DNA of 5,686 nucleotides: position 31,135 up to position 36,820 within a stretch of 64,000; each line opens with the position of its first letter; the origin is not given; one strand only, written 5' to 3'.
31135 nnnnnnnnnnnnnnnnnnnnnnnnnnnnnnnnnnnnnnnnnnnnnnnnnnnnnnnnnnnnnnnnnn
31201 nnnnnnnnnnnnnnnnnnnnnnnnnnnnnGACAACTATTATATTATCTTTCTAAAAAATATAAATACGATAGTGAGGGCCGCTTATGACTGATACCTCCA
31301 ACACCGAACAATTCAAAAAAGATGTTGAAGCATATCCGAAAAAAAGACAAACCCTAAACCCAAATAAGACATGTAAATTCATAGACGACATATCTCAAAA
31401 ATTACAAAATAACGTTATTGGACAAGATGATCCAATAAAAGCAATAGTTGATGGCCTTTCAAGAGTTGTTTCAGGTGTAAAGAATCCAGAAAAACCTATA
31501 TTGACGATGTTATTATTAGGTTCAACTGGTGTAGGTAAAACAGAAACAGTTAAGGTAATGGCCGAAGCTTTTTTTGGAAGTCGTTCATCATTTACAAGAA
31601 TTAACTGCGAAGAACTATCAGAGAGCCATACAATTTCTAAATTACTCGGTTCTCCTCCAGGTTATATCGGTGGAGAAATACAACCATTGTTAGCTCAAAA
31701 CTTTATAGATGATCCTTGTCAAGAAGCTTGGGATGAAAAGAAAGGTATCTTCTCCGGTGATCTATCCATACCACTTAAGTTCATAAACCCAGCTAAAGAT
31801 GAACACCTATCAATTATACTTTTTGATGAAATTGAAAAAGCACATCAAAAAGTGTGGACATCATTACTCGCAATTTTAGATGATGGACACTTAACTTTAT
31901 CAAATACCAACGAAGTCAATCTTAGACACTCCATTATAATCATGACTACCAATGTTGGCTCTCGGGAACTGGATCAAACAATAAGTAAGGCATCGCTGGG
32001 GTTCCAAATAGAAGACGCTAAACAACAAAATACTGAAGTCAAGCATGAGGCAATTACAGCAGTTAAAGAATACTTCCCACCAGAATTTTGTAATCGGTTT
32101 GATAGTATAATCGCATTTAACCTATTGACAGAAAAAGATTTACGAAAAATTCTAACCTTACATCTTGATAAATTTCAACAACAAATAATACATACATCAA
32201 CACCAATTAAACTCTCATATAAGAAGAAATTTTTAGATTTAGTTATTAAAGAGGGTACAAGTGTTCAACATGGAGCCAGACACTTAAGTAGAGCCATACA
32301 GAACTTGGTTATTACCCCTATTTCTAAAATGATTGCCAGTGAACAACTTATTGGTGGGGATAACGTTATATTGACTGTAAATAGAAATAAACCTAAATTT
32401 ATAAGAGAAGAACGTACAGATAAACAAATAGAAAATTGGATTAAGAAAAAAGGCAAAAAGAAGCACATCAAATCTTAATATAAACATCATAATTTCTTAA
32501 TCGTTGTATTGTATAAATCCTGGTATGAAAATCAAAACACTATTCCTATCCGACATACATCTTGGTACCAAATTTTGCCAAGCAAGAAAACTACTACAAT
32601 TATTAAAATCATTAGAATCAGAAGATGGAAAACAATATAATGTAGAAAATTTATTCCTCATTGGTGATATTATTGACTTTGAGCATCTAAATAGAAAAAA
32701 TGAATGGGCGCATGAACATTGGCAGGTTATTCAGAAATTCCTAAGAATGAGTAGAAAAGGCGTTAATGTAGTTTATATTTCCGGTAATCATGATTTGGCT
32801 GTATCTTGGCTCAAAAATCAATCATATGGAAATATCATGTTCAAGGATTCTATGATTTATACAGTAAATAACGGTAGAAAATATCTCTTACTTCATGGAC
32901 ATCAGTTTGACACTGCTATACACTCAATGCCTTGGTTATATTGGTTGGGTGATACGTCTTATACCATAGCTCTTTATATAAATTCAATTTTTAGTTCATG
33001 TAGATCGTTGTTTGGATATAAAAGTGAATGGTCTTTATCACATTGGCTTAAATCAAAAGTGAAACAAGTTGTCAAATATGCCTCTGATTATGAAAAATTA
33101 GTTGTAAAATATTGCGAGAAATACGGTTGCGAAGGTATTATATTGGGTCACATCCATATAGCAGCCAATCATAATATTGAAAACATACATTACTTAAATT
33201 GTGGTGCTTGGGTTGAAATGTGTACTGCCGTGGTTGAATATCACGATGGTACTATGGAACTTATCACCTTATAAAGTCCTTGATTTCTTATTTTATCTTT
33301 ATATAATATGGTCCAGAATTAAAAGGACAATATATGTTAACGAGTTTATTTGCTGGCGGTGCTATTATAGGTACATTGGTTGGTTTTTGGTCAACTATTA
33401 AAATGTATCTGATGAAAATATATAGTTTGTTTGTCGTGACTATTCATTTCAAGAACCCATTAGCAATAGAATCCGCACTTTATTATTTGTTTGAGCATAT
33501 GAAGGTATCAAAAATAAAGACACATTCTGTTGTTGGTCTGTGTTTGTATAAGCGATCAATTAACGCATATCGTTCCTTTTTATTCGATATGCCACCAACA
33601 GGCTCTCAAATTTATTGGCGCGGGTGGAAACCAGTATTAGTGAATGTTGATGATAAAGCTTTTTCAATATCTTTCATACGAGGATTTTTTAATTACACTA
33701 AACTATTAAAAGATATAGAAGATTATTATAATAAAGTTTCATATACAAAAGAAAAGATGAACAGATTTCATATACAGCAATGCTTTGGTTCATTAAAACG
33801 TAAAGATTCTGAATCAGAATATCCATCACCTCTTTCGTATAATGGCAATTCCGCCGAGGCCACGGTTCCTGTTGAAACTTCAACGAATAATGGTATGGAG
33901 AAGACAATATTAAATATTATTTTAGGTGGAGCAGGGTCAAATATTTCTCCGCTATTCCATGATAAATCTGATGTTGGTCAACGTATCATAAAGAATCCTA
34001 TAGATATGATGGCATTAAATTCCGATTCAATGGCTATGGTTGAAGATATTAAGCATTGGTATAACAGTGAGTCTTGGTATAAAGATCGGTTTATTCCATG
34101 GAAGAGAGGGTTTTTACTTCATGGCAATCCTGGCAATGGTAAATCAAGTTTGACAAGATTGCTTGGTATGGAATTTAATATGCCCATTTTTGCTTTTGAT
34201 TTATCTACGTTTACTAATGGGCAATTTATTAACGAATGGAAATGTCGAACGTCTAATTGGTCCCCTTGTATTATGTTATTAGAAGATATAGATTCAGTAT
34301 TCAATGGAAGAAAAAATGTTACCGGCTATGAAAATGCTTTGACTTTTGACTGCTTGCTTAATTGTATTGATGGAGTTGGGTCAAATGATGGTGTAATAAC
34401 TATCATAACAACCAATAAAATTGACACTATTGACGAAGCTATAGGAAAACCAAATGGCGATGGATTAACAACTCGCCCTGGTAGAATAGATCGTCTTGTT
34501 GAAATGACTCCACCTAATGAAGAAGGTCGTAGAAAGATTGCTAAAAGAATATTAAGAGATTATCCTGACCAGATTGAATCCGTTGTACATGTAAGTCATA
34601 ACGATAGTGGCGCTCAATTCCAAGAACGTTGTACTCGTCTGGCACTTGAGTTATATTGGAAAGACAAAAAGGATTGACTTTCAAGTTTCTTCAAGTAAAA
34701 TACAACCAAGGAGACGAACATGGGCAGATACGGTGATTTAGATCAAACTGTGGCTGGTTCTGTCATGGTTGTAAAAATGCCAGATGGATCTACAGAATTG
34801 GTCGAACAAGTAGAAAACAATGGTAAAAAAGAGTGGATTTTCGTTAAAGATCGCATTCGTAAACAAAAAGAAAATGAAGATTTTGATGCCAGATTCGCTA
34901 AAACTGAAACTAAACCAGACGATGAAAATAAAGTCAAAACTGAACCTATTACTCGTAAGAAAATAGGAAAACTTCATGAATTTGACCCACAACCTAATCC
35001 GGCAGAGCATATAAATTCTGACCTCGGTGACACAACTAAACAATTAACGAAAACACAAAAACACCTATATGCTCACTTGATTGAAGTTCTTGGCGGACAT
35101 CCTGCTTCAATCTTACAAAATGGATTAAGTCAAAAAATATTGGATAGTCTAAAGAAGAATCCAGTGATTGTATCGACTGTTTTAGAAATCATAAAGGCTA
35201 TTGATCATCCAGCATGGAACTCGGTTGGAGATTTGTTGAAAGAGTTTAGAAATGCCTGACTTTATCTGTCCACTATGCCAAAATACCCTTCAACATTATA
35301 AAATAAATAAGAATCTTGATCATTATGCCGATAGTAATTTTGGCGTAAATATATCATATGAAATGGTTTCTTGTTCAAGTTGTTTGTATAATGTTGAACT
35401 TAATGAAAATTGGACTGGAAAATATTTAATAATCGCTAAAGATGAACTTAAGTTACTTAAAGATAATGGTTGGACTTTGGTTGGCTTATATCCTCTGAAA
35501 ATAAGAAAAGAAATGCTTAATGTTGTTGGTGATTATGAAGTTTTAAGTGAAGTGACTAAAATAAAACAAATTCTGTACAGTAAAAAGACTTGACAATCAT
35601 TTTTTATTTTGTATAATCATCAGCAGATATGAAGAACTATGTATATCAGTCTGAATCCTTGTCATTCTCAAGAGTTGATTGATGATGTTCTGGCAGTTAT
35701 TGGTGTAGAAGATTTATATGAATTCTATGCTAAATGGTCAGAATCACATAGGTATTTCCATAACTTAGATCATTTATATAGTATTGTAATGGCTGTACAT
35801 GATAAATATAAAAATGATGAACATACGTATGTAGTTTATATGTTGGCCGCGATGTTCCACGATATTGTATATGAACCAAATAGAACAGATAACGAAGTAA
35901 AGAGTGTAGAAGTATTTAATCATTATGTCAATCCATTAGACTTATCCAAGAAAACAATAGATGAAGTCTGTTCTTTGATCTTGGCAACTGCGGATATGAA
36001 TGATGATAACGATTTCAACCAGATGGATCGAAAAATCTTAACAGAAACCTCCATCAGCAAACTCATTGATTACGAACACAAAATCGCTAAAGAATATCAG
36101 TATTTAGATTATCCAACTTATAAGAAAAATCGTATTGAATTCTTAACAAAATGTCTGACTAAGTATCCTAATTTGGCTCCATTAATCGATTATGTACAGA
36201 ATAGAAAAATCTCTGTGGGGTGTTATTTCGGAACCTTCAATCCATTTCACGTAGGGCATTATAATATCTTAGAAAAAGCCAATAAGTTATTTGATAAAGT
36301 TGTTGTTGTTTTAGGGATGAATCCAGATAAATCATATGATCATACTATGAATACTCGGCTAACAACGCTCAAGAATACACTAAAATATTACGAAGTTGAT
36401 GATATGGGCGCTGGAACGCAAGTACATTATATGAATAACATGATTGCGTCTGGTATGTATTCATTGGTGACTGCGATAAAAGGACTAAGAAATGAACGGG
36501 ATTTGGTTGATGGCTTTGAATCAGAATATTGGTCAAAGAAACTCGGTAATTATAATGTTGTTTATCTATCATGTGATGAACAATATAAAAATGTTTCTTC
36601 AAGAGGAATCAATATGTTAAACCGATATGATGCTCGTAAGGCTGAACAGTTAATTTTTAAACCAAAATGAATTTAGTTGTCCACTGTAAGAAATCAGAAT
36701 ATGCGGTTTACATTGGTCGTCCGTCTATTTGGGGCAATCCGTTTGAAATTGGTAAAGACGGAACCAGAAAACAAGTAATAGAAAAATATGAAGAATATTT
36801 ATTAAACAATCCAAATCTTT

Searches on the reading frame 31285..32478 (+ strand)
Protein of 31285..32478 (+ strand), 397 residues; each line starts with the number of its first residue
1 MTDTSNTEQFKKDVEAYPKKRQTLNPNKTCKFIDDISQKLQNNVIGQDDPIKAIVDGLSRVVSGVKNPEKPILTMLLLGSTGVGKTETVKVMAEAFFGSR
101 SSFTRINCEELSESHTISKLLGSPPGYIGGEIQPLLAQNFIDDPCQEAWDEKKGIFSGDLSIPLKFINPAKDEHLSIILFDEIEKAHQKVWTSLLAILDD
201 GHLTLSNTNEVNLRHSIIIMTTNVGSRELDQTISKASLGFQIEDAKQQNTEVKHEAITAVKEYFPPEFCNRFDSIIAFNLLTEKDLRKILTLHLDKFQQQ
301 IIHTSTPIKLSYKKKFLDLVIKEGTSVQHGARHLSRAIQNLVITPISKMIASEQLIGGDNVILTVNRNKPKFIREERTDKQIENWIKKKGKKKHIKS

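Call 51: search_protein_families(library=phrogs, proteins=[window:31285-32478:+], max_evalue=0.001)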
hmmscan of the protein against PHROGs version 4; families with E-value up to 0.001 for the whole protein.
window:31285-32478:+ (397 aa): 5 families
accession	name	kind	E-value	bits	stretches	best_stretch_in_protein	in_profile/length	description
phrog_4871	-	other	1.7e-78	265.9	2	176-375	570-757/764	ATP-dependent protease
phrog_4339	-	unknown function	1.1e-06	29.1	0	189-347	382-508/552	-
phrog_168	-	DNA, RNA and nucleotide metabolism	3.3e-06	28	1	70-291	40-205/314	clamp loader of DNA polymerase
phrog_249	-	moron, auxiliary metabolic gene and host takeover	6.5e-05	23.4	0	177-223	196-244/380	porphyrin biosynthesis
phrog_3757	-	unknown function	9.1e-05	23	0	70-95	124-149/367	-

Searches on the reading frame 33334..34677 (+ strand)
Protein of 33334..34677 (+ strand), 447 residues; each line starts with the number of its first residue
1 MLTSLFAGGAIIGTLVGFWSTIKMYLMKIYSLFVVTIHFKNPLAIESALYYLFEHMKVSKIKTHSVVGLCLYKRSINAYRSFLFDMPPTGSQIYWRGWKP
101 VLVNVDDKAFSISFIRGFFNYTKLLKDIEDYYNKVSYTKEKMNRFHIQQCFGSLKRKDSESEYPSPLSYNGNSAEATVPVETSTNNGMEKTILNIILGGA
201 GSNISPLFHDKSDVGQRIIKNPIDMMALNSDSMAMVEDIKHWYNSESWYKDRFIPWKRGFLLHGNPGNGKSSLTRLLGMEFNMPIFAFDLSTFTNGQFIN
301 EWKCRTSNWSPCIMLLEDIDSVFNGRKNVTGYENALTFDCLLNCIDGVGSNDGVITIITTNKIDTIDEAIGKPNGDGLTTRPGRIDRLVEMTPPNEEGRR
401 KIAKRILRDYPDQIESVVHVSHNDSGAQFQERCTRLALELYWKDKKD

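Call 51: search_protein_families(library=phrogs, proteins=[window:33334-34677:+], max_evalue=0.001)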
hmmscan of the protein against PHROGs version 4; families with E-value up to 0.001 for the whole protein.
window:33334-34677:+ (447 aa): 8 families
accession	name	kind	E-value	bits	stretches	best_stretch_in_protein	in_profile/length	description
phrog_7485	-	unknown function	2.5e-36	126.6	1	218-433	187-398/430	-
phrog_3757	-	unknown function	2.5e-13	51.2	1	310-441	184-308/367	-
phrog_30773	-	unknown function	7.8e-12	45.3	1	257-409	196-349/666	-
phrog_10401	-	other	4.7e-09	36.5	1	257-408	460-601/667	ATPase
phrog_10440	-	unknown function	1.3e-08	34.9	1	254-404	229-364/483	-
phrog_11838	-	DNA, RNA and nucleotide metabolism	8.6e-05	22.9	1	238-322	28-110/420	clamp loader of DNA polymerase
phrog_14322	-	unknown function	0.0003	21.2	1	261-370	230-336/398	-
phrog_8638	-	unknown function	0.0008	19.1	0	254-413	302-458/568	-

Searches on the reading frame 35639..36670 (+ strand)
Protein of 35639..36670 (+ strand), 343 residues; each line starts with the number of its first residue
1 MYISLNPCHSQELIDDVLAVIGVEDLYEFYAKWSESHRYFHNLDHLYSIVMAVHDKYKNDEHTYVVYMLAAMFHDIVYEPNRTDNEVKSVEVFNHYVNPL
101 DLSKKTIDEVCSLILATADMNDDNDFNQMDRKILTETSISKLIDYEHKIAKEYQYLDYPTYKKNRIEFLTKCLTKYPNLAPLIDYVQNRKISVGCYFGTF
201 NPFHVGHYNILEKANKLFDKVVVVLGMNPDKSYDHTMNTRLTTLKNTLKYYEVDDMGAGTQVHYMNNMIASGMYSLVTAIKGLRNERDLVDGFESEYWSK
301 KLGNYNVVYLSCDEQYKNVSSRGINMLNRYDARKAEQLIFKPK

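Call 51: search_protein_families(library=phrogs, proteins=[window:35639-36670:+], max_evalue=0.001)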
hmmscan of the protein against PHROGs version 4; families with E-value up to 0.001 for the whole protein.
window:35639-36670:+ (343 aa): 6 families
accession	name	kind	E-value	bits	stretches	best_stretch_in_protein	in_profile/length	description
phrog_19425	-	other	4.4e-10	40.6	1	31-175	14-175/207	phosphohydrolase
phrog_29208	-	unknown function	4.8e-08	33.9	1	195-330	7-139/163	-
phrog_3462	-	moron, auxiliary metabolic gene and host takeover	2.4e-07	31.3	1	192-247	3-59/346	nicotinamide-nucleotide adenylyltransferase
phrog_3041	-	other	4.6e-05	23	1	173-231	32-94/678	cytidyltransferase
phrog_395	-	other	5.1e-05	24.2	1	187-238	7-56/373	cytidyltransferase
phrog_7878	-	other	0.00014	22.9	1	197-231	7-39/131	bifunctional heptose 7-phosphate kinase/heptose 1-phosphate adenyltransferase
